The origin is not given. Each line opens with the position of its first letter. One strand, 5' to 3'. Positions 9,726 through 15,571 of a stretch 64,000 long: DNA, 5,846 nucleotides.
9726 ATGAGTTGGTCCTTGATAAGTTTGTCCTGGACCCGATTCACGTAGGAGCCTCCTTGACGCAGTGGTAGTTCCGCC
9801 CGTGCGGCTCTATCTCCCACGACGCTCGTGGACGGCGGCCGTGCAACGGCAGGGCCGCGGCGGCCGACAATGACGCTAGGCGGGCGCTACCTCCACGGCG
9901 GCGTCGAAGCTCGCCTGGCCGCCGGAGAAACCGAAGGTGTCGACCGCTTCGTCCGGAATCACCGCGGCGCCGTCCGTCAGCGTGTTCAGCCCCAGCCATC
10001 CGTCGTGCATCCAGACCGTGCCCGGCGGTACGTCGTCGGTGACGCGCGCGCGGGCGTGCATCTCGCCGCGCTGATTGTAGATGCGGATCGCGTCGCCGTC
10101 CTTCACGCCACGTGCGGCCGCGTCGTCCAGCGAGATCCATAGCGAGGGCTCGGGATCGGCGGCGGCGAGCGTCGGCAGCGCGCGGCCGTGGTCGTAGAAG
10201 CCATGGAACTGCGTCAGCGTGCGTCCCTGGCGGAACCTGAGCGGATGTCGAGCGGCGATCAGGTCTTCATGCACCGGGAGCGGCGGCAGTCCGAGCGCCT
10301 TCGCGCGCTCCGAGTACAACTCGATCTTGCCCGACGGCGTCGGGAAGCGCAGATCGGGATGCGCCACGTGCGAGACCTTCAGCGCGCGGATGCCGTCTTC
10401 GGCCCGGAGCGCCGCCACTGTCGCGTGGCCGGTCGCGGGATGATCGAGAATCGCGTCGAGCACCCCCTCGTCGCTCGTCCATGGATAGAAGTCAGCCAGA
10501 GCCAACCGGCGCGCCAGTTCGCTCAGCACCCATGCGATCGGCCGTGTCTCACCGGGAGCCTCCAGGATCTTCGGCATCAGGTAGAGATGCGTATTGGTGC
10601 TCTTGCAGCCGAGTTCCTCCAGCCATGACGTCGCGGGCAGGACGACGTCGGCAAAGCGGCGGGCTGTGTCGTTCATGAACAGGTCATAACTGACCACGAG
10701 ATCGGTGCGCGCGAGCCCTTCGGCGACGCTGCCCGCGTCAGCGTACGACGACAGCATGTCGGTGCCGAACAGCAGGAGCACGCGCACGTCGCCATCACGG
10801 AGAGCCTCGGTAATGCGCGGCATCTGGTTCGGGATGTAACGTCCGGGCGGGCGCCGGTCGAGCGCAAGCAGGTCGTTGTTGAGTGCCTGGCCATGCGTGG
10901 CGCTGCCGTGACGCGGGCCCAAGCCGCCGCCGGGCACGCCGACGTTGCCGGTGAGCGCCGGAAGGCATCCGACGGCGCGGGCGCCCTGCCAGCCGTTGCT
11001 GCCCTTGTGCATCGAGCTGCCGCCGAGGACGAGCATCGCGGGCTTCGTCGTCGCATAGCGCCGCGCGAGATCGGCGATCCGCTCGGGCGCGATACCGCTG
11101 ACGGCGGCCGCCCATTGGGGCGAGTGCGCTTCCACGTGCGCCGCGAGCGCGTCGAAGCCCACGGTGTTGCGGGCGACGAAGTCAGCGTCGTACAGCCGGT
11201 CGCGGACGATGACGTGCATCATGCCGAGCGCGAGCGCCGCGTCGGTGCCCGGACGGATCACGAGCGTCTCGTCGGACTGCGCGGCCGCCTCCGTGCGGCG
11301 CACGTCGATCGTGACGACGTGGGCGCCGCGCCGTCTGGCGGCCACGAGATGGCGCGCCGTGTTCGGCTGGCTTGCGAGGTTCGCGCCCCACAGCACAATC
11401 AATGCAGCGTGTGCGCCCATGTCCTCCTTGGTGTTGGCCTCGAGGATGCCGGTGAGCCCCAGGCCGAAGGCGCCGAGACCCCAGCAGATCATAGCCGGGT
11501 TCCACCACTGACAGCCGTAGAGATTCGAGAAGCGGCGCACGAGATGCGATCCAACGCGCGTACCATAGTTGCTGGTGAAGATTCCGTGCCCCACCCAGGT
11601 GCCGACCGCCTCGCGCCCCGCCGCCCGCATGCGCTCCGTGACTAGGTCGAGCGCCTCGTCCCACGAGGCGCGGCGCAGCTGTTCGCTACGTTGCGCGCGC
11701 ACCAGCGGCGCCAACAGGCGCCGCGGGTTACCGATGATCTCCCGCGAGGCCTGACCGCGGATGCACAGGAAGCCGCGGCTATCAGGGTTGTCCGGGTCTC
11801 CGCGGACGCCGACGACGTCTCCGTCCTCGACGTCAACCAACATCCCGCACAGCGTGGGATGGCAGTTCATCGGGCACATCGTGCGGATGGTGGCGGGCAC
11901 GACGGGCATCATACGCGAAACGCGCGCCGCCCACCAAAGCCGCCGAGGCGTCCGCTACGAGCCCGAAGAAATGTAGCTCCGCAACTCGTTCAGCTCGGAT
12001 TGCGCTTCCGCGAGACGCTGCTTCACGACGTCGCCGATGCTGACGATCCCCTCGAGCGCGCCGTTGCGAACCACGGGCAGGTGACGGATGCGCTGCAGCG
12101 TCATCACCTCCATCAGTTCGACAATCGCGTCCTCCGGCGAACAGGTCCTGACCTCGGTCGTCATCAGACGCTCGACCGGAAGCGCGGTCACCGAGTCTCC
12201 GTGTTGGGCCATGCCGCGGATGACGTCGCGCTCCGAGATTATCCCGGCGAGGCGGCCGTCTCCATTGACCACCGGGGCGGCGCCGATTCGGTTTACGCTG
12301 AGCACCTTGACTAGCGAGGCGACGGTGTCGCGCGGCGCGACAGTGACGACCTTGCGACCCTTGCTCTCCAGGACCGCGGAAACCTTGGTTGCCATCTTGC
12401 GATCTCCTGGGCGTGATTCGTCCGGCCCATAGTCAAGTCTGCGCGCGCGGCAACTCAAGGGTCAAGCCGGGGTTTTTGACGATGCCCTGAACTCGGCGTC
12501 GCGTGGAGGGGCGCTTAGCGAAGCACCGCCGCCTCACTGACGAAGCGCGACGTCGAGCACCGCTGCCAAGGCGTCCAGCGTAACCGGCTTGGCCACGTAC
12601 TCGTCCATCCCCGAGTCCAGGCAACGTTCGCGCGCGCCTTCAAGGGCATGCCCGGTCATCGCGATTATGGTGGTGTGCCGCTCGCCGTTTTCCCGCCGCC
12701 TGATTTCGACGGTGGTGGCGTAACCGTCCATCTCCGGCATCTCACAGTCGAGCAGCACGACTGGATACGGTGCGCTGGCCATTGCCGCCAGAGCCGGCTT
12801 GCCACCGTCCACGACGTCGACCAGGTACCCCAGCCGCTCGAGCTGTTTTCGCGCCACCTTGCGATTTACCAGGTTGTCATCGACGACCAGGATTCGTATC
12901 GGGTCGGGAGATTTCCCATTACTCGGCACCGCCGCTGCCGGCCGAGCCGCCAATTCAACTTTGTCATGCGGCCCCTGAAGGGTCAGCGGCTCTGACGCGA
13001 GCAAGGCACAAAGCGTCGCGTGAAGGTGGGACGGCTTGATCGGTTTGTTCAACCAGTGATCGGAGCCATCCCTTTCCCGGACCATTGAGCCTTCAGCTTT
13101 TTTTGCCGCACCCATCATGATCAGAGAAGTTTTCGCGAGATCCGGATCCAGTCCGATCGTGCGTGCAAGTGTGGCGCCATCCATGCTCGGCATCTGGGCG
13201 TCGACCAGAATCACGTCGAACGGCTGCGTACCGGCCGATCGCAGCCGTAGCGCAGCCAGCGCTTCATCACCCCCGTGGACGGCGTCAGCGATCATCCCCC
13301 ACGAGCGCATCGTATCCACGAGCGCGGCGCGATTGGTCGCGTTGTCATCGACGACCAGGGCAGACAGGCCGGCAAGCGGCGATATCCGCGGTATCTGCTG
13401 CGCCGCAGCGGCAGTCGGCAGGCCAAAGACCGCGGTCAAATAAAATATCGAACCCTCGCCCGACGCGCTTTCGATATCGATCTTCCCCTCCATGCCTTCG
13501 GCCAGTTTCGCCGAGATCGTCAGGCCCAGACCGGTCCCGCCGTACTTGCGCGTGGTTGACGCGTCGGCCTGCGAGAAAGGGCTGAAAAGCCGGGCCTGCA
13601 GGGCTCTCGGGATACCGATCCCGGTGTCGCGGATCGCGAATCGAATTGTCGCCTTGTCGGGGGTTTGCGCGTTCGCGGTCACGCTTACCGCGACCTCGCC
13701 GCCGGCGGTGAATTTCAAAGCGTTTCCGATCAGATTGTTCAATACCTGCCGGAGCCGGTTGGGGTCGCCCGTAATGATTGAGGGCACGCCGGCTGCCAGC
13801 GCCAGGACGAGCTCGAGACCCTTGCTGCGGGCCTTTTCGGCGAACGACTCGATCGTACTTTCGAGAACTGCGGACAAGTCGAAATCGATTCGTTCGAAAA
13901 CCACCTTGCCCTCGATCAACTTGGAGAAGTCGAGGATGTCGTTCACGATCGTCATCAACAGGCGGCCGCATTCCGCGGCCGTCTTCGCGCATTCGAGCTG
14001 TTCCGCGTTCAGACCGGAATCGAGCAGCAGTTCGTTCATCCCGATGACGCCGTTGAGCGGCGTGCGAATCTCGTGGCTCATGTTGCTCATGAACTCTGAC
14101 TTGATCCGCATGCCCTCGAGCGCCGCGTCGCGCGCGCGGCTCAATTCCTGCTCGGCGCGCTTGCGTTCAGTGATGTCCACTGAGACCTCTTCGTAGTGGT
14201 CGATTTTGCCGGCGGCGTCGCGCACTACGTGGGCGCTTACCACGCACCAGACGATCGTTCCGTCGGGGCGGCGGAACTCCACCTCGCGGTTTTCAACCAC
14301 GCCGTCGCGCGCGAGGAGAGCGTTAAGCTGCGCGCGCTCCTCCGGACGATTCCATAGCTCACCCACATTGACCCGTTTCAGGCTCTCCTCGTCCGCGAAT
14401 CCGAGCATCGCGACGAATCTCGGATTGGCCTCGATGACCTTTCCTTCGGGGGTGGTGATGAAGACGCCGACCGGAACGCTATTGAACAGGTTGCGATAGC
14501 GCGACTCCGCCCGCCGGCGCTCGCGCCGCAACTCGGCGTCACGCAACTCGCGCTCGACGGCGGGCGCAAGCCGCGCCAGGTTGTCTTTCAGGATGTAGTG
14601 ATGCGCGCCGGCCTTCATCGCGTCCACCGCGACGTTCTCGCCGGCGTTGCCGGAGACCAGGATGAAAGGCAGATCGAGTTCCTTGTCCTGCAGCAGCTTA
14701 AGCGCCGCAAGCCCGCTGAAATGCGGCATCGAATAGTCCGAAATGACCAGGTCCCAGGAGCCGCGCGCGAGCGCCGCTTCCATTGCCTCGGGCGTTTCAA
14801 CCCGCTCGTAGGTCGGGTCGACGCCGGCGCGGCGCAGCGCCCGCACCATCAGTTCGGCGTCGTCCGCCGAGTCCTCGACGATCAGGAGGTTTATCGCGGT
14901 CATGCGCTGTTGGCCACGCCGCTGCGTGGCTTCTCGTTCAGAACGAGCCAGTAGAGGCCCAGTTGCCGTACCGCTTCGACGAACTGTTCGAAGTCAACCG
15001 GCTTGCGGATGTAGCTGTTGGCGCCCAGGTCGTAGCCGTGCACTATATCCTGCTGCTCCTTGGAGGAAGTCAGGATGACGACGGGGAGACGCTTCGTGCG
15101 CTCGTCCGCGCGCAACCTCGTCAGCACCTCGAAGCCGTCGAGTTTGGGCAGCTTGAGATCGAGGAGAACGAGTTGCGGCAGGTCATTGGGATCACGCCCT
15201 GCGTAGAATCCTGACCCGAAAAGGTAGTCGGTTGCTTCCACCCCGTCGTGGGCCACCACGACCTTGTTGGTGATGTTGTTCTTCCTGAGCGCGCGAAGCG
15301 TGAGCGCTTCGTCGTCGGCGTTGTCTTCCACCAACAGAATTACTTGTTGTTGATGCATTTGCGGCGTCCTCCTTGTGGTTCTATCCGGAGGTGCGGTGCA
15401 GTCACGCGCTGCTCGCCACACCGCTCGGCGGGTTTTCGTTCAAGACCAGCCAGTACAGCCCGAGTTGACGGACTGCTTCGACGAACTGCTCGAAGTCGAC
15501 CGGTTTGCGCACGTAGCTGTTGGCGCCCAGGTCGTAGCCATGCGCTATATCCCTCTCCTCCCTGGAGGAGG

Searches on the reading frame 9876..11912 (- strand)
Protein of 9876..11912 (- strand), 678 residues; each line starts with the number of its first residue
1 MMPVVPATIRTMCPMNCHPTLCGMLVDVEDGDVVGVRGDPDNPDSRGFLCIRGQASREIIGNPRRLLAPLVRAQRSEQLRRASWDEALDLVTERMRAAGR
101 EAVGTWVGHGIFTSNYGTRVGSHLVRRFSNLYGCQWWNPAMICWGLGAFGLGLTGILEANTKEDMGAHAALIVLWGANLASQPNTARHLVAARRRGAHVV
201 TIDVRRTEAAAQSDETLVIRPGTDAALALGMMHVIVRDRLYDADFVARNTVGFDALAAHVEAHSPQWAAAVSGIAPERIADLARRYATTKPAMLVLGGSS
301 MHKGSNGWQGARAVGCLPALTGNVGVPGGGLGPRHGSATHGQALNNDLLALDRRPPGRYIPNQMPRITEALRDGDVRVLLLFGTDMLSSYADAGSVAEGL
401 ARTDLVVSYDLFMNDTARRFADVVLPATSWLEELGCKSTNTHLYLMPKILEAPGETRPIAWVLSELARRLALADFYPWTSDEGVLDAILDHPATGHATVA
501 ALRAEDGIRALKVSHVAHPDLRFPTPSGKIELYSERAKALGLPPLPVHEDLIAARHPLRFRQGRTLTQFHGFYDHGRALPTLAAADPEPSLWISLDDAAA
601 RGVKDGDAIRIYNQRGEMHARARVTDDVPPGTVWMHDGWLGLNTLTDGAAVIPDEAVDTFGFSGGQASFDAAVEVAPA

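Call 18: search_protein_families(library=pfam, proteins=[window:9876-11912:-], max_evalue=0.00001)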
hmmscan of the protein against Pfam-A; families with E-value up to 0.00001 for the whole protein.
window:9876-11912:- (678 aa): 3 families
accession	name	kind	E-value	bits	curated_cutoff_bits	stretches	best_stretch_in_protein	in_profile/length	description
PF00384.28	Molybdopterin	-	1.6e-44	152.8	24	1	65-468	1-352/353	Molybdopterin oxidoreductase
PF01568.27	Molydop_binding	-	9.4e-22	77.6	26.8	1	558-648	1-94/110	Molydopterin dinucleotide binding domain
PF04879.21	Molybdop_Fe4S4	-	1.4e-13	51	22.7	1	8-60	3-53/55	Molybdopterin oxidoreductase Fe4S4 domain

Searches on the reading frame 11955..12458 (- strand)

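Call 18: search_protein_families(library=pfam, proteins=[window:11955-12458:-], max_evalue=0.00001)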
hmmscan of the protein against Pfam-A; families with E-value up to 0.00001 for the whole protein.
window:11955-12458:- (167 aa): 1 family
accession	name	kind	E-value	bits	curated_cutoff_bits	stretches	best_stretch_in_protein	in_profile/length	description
PF00571.33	CBS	-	1.1e-23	83.8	24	2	35-83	7-55/57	CBS domain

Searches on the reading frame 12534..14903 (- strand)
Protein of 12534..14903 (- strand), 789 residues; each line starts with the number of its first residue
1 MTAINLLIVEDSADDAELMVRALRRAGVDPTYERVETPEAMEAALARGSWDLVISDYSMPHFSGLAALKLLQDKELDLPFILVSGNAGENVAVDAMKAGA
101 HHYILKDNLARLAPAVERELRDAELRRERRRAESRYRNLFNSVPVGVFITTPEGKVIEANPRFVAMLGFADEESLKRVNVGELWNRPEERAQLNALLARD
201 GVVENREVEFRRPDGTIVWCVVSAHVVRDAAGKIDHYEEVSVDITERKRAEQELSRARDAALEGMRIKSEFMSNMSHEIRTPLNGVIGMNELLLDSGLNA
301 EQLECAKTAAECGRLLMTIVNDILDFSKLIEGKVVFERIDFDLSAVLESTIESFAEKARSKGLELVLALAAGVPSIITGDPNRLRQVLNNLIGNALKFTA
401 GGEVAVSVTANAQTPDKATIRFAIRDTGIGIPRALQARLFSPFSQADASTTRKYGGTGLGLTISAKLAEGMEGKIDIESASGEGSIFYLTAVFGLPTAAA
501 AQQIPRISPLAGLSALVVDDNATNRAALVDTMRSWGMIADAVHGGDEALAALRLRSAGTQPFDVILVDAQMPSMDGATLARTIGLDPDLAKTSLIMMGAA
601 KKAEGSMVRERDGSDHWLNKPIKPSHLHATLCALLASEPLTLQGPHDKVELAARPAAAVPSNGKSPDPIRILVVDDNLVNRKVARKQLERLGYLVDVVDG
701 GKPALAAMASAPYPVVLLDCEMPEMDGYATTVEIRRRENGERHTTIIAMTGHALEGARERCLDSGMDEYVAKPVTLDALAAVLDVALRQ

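Call 18: search_protein_families(library=pfam, proteins=[window:12534-14903:-], max_evalue=0.00001)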
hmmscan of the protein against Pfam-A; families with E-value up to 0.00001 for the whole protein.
window:12534-14903:- (789 aa): 9 families
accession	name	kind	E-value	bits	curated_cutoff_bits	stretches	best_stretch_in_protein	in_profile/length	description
PF00072.30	Response_reg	-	1.6e-59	199.4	30.2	3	671-783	1-110/111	Response regulator receiver domain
PF02518.31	HATPase_c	-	2.5e-28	99.1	26.4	1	379-490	1-106/111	Histidine kinase-, DNA gyrase B-, and HSP90-like ATPase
PF00512.31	HisKA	-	1.8e-19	69.9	26.9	1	268-331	2-65/66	His Kinase A (phospho-acceptor) domain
PF00989.32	PAS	-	5e-13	49.5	22.6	1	135-235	2-104/113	PAS fold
PF13426.13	PAS_9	-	9.2e-13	48.8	27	1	144-246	1-103/103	PAS domain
PF08448.16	PAS_4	-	1.9e-11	44.6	23.1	1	140-249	1-110/110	PAS fold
PF13188.13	PAS_8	-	1.4e-10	41.1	21.8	1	135-185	2-52/65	PAS domain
PF08447.18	PAS_3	-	1.6e-07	31.9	25.6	1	157-237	2-85/89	PAS fold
PF24896.1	Receiver_CRE1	-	2.1e-07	31.7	27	0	670-787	8-135/136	AHK4/CRE1/WOL first receiver domain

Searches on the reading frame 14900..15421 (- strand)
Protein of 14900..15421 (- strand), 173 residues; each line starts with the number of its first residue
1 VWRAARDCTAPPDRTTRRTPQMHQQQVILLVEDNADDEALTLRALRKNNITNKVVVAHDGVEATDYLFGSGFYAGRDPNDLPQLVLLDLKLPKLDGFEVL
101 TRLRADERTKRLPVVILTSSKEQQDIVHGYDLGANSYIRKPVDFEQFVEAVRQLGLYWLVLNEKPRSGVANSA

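Call 18: search_protein_families(library=pfam, proteins=[window:14900-15421:-], max_evalue=0.00001)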
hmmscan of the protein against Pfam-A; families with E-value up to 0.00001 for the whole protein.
window:14900-15421:- (173 aa): 1 family
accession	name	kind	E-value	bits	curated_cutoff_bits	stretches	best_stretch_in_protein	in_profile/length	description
PF00072.30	Response_reg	-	4.4e-20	72.3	30.2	1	28-152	1-111/111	Response regulator receiver domain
